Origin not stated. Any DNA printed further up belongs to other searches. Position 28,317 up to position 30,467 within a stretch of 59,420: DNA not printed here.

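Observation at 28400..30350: Low-GC single-gene islet at the glmS 3-prime flank encoding a stand-alone DUF262+DUF1524 (GmrSD/BrxU/SspE-like) protein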

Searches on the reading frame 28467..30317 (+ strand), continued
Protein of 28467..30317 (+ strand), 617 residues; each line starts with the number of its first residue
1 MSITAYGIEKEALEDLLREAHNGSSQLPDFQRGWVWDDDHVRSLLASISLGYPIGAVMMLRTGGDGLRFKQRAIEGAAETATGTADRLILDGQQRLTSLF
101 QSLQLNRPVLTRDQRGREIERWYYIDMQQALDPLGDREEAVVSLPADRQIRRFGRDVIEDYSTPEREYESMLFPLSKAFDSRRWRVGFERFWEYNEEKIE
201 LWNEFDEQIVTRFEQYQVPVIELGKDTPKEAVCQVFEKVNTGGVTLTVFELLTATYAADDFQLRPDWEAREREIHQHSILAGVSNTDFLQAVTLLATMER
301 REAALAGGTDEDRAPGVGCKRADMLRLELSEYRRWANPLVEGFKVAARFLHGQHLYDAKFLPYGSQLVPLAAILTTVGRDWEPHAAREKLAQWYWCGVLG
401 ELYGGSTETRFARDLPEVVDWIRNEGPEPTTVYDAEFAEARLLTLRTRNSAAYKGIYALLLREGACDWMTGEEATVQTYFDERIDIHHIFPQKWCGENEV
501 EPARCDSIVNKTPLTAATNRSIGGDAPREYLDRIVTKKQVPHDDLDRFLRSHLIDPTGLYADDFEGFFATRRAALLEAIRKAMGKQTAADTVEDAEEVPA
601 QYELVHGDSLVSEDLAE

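Call 20: search_solved_structures(query=A1, max_evalue=1, show_alignments=4)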
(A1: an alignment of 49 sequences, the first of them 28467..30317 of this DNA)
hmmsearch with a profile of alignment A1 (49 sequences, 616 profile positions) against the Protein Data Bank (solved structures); distinct sequences matched with E-value up to 1: 2.
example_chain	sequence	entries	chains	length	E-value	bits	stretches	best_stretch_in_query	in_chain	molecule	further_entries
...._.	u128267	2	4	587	3e-08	35.5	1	13-103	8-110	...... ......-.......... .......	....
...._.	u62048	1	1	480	0.91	10.8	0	333-433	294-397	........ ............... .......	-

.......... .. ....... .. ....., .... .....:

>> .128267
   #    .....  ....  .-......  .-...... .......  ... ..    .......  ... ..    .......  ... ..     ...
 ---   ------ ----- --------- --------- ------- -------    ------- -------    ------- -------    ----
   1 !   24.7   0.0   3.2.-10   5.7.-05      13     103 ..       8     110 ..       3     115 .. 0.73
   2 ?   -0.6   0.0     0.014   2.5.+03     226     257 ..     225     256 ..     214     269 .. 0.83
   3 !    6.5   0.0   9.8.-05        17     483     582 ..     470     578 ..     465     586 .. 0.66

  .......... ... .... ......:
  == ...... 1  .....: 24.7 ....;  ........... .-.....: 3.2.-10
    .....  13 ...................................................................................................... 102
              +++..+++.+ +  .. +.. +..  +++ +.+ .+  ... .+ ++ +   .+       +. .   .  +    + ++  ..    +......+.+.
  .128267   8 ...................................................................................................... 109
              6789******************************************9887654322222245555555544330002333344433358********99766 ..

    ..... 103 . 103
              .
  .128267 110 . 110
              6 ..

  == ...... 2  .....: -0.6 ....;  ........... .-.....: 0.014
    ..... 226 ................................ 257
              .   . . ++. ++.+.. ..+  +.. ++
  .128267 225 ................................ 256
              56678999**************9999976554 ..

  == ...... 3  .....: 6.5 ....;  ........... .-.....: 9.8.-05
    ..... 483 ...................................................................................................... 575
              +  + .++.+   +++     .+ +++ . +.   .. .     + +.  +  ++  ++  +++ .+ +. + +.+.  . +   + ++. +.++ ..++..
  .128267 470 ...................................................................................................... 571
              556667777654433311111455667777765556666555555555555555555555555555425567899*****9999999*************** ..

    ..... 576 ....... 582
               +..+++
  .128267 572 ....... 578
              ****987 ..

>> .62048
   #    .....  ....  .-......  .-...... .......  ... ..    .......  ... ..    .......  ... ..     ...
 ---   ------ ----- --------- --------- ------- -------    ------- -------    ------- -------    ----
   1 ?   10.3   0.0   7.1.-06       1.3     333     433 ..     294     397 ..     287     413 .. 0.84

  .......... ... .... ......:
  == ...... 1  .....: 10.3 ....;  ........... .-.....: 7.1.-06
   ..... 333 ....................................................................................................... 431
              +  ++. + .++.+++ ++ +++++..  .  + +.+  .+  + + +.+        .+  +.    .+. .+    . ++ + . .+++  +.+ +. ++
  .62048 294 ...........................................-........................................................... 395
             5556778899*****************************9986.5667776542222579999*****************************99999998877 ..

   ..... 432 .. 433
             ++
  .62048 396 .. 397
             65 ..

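Call 22: find_encoding_contigs(protein=P0015, flank=8000, max_places=2)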
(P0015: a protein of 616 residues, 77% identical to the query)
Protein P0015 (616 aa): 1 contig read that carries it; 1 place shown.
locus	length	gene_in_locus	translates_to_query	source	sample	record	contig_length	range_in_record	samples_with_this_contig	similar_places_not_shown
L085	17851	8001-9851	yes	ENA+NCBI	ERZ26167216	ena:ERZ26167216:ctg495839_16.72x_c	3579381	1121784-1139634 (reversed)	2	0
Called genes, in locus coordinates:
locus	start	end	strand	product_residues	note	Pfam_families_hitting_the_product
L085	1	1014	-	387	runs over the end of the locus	PF01575:MaoC_dehydratas (faint), PF13452:FAS1_DH_region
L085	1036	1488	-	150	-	PF13622:4HBT_3 (weak), PF03061:4HBT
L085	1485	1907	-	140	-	-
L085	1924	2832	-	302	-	PF00296:Bac_luciferase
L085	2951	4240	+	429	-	PF00296:Bac_luciferase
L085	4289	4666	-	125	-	-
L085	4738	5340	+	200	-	PF00881:Nitroreductase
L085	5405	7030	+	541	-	PF00501:AMP-binding, PF13193:AMP-binding_C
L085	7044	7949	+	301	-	PF01227:GTP_cyclohydroI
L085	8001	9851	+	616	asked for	PF03235:GmrSD_N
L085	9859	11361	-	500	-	PF01636:APH, PF19802:DUF6285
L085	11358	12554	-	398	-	PF02771:Acyl-CoA_dh_N, PF02770:Acyl-CoA_dh_M, PF00441:Acyl-CoA_dh_1, PF08028:Acyl-CoA_dh_2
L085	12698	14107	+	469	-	PF12390:Se-cys_synth_N, PF03841:SelA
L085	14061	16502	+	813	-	PF00488:MutS_V, PF20297:MSSS (weak), PF01713:Smr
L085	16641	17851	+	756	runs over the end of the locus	PF12733:Cadherin-like (faint), PF22729:NCH3 (faint)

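Call 23: find_encoding_contigs(protein=P0036, flank=8000, max_places=2)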
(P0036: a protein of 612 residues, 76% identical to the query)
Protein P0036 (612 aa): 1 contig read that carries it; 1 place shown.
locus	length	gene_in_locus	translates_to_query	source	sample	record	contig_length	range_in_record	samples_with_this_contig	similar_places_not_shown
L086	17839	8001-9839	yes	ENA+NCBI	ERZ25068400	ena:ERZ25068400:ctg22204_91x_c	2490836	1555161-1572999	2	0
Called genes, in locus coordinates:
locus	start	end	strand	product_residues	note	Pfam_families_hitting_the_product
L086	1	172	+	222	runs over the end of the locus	PF01738:DLH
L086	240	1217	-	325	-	PF02012:BNR (faint), PF15902:Sortilin-Vps10 (faint)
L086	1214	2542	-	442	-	PF07690:MFS_1, PF00083:Sugar_tr, PF07690:MFS_1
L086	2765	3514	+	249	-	PF00106:adh_short, PF08659:KR, PF13561:adh_short_C2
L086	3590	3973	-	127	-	PF01850:PIN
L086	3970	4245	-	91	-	-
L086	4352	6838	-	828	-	PF02515:CoA_transf_3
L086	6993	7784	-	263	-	PF00378:ECH_1, PF16113:ECH_2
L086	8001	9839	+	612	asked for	PF03235:GmrSD_N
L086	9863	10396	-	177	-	-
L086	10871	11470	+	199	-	PF01323:DSBA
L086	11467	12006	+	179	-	PF12867:DinB_2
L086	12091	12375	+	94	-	PF14213:DUF4325 (weak)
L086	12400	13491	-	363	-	PF00083:Sugar_tr (weak), PF07690:MFS_1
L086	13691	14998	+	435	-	PF02550:AcetylCoA_hydro, PF13336:AcetylCoA_hyd_C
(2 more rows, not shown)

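Call 24: find_encoding_contigs(protein=P0087, flank=8000, max_places=2)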
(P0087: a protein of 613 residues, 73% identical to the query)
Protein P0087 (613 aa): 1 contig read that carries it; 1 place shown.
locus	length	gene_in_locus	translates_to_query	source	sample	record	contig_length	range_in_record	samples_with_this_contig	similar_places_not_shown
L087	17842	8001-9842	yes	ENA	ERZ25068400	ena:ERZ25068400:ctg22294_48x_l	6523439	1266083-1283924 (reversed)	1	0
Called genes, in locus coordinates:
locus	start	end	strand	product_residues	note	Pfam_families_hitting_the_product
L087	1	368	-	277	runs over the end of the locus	PF01149:Fapy_DNA_glyco, PF06831:H2TH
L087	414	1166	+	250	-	PF01209:Ubie_methyltran, PF13489:Methyltransf_23, PF13847:Methyltransf_31, PF08241:Methyltransf_11, PF08242:Methyltransf_12, PF13649:Methyltransf_25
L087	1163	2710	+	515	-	PF03109:ABC1, PF27536:UbiB_helical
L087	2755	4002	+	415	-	PF02441:Flavoprotein, PF04127:DFP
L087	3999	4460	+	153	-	PF00692:dUTPase, PF22769:DCD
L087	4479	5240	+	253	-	PF00899:ThiF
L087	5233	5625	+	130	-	PF02635:DsrE, PF13686:DrsE_2 (faint)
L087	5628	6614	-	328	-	PF00389:2-Hacid_dh, PF02826:2-Hacid_dh_C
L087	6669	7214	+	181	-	PF06347:SH3_4, PF08239:SH3_3 (faint), PF06347:SH3_4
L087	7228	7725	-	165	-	-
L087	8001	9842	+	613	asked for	PF03235:GmrSD_N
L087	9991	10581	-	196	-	PF12007:DUF3501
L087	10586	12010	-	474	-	PF02754:CCG (faint)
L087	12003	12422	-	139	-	PF00210:Ferritin (faint), PF02915:Rubrerythrin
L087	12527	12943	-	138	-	PF01475:FUR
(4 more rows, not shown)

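Call 25: find_encoding_contigs(protein=P0008, flank=8000, max_places=2)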
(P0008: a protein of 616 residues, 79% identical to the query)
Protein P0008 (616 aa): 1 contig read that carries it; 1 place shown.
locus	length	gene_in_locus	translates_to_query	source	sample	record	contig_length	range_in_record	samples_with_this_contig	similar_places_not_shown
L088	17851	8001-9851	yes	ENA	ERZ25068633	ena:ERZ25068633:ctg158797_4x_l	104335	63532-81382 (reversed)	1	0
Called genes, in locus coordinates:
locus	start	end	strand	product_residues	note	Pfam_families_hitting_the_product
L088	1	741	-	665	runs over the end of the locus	PF01807:Zn_ribbon_DnaG, PF08275:DNAG_N, PF01751:Toprim, PF13155:Toprim_2, PF13662:Toprim_4, PF10410:DnaB_bind (weak)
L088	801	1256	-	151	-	-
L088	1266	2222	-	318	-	-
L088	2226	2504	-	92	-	-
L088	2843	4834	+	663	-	PF01011:PQQ, PF13360:PQQ_2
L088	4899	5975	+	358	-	PF00296:Bac_luciferase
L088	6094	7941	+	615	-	PF13522:GATase_6, PF13537:GATase_7, PF01380:SIS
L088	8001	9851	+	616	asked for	PF03235:GmrSD_N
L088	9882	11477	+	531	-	PF02652:Lactate_perm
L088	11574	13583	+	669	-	PF03235:GmrSD_N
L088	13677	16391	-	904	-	PF01326:PPDK_N, PF00391:PEP-utilizers, PF02896:PEP-utilizers_C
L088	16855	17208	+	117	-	PF13274:SocA_Panacea (weak)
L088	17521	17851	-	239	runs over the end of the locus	PF01553:Acyltransferase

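Call 26: predict_structure(alignment_id=A1)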
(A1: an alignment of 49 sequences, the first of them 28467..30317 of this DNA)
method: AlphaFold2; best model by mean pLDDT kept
length: 617 residues; sequences in the alignment: 49
mean_pLDDT: 66.5   pTM: 0.54
mean pLDDT of the five models: 66.5, 63.4, 60.5, 57.4, 55.9
residues with pLDDT >= 90: 49; 70-90: 254; 50-70: 179; < 50: 135
segments of 3 or more residues with pLDDT < 50: 1-8, 23-26, 31-33, 53-71, 73-82, 224-264, 404-406, 446-452, 587-617
pLDDT, mean of each block of 10 residues (from residue 1): 39 68 50 59 65 42 37 43 52 66 80 76 87 68 83 56 90 87 90 93 87 66 48 38 34 33 57 68 67 88 82 71 60 82 84 62 68 91 84 80 57 87 86 75 54 51 61 65 64 82 66 57 72 76 80 80 85 79 59 32 30 32
secondary structure, 60 per line:
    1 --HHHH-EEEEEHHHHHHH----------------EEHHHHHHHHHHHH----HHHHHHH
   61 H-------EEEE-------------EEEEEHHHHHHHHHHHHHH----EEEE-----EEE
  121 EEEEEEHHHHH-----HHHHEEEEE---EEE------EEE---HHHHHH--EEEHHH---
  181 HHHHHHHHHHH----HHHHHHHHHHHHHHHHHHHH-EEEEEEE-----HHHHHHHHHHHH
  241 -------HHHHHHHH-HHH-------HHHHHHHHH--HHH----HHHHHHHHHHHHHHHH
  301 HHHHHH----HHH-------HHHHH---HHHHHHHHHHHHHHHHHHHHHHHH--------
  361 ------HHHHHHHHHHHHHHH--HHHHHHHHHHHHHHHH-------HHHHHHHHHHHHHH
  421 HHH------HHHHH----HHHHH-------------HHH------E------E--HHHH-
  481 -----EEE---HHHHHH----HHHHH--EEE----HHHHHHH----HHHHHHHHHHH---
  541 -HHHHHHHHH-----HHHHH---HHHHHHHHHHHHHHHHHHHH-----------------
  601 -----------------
elements in order: H3-6 E8-12 H13-19 H38-49 H54-61 E69-72 E86-90 H91-104 E109-112 E118-126 H127-131 H137-140 E141-145 E149-151 E158-160 H164-169 E172-174 H181-191 H196-215 E217-223 H229-240 H248-255 H267-275 H285-306 H321-325 H329-352 H367-381 H384-399 H407-423 H430-434 H439-443 H476-479 E486-488 H492-497 H502-506 E509-511 H516-522 H527-537 H542-550 H556-560 H564-583

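Call 30: fold_search(model_id=the predicted structure, library=pdb)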
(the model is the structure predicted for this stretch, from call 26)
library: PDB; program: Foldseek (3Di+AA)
matches with E <= 10: 89; with E <= 0.001: 3
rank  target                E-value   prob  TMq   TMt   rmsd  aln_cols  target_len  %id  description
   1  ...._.                1.0e-08  1.00  0.36  0.38  13.1       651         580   16  BrxU, GmrSD-family Type IV restriction enzyme (released 2021-12-08)
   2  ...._A                1.1e-08  1.00  0.37  0.40  12.1       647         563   15  BrxU, GmrSD-family Type IV restriction enzyme (released 2021-12-08)
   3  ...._B                1.6e-07  1.00  0.37  0.39  11.7       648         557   16  BrxU, GmrSD-family Type IV restriction enzyme (released 2021-12-08)
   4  9jxf_B                5.8e-01  0.05  0.09  0.10  23.0       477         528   11  Cryo-EM structure of apo human XPR1, class 2, with asymmetrically dimerized SPX domains (released 2025-08-27)
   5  5gar_N                7.0e-01  0.03  0.09  0.09  29.1       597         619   13  Thermus thermophilus V/A-ATPase, conformation 1 (released 2016-03-09)
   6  2iwh_B                8.0e-01  0.07  0.10  0.07  22.4       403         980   10  Structure of yeast Elongation Factor 3 in complex with ADPNP (released 2006-08-09)
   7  6aby_B                1.1e+00  0.04  0.09  0.12  22.3       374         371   11  Crystal structure of citrate synthase (Msed_1522) from Metallosphaera sedula in complex with oxaloacetate (released 2019-03-20)
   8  8wcw_A                1.4e+00  0.03  0.08  0.09  29.8       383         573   13  Cryo-EM structure of MsRv1273c/72c from Mycobacterium smegmatis in the IFapo state (released 2025-03-26)
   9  9jxf_A                2.1e+00  0.02  0.09  0.10  23.1       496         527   11  Cryo-EM structure of apo human XPR1, class 2, with asymmetrically dimerized SPX domains (released 2025-08-27)
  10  5nx6_A                2.4e+00  0.03  0.08  0.12  20.9       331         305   14  Crystal structure of 1,8-cineole synthase from Streptomyces clavuligerus in complex with 2-fluoroneryl diphosphate (released 2017-09-20)
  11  9iws_A                2.6e+00  0.02  0.08  0.08  26.8       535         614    9  Cryo EM structure of human phosphate channel XPR1 in complex with IP7 (released 2024-10-09)
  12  8eas_a                2.6e+00  0.02  0.11  0.10  29.1       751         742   10  Yeast VO in complex with Vma12-22p (released 2022-11-02)
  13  9j51_A                2.7e+00  0.03  0.09  0.13  24.3       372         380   11  CryoEM structure of human XPR1 in complex with phosphate in state A (released 2025-01-15)
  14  9ckz_B                2.7e+00  0.03  0.10  0.11  23.8       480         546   11  Cryo-EM structure of human XPR1 in apo state (released 2025-06-18)
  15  9jxe_B                2.7e+00  0.02  0.08  0.09  22.6       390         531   10  Cryo-EM structure of apo human XPR1, class 1, with one visible SPX domain (released 2025-08-27)
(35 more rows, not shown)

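Call 35: find_encoding_contigs(protein=P0003, flank=6000, max_places=2)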
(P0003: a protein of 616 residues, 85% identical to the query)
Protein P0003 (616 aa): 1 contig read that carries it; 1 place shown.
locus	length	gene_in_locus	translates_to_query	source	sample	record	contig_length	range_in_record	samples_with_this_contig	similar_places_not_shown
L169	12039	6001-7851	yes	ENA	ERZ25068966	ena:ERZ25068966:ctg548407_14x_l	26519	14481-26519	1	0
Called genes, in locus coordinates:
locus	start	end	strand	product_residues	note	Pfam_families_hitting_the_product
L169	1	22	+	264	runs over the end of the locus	PF01479:S4, PF00849:PseudoU_synth_2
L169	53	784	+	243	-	PF02224:Cytidylate_kin, PF13189:Cytidylate_kin2 (faint)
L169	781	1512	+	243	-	PF01553:Acyltransferase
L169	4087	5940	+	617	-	PF13522:GATase_6, PF13537:GATase_7, PF01380:SIS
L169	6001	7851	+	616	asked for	PF03235:GmrSD_N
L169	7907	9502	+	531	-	PF02652:Lactate_perm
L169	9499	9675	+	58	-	-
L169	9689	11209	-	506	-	-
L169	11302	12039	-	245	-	?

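Call 36: find_encoding_contigs(protein=P0011, flank=6000, max_places=2)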
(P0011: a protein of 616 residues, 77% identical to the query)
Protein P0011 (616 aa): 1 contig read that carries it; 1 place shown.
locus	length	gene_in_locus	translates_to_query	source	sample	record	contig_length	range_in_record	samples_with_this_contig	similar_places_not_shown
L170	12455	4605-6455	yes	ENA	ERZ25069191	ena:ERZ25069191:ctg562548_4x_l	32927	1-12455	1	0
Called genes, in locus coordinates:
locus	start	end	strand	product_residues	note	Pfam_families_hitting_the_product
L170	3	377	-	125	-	?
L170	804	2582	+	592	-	PF13517:FG-GAP_3, PF07593:UnbV_ASPIC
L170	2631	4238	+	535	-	PF06537:DHOR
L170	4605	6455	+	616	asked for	PF03235:GmrSD_N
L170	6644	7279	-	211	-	PF01694:Rhomboid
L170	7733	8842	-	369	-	PF12715:Abhydrolase_7 (weak), PF02129:Peptidase_S15 (faint), PF00561:Abhydrolase_1 (weak), PF05448:AXE1 (weak), PF01738:DLH, PF00326:Peptidase_S9 (weak)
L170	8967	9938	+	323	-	PF00075:RNase_H, PF13456:RVT_3 (faint), PF01967:MoaC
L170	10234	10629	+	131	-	PF00507:Oxidored_q4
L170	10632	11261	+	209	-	PF01058:Oxidored_q6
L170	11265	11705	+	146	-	PF00329:Complex1_30kDa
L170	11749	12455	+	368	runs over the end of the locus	PF00346:Complex1_49kDa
